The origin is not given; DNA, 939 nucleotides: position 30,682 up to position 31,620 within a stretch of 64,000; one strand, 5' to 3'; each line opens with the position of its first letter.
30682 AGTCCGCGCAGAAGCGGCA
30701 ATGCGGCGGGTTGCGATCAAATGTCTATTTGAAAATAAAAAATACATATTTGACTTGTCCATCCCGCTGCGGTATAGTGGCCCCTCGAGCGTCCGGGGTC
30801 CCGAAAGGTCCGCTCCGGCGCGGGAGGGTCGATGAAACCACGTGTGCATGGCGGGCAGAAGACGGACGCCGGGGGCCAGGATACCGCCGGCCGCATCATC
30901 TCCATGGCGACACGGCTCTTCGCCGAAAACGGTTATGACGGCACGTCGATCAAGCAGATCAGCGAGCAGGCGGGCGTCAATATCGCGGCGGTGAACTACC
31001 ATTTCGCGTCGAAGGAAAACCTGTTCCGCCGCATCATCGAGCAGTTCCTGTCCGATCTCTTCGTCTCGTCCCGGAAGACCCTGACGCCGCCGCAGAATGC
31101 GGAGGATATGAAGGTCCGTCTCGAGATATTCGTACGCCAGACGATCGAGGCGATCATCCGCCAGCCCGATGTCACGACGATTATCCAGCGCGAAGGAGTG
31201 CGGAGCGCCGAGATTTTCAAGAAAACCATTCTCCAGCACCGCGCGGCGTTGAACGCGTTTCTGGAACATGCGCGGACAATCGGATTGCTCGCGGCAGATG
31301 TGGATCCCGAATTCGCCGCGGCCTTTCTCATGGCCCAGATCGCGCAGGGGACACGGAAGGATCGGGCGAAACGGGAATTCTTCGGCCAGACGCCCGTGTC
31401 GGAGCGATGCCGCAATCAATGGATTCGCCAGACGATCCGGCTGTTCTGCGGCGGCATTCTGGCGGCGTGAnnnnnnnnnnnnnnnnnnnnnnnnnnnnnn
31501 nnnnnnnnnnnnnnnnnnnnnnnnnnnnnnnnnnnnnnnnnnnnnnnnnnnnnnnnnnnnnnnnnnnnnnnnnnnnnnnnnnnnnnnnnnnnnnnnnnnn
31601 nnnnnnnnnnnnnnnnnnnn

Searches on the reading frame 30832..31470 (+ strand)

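Call 12: search_protein_families(library=pfam, proteins=[window:30832-31470:+], max_evalue=0.001)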
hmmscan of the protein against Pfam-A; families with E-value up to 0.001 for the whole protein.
window:30832-31470:+ (212 aa): 2 families
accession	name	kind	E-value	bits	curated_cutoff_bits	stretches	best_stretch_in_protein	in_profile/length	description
PF00440.29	TetR_N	-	9.2e-16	57.8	24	1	22-68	1-47/47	Bacterial regulatory proteins, tetR family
PF14246.11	TetR_C_7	-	0.00031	21.1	22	1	115-206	27-114/119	AefR-like transcriptional repressor, C-terminal domain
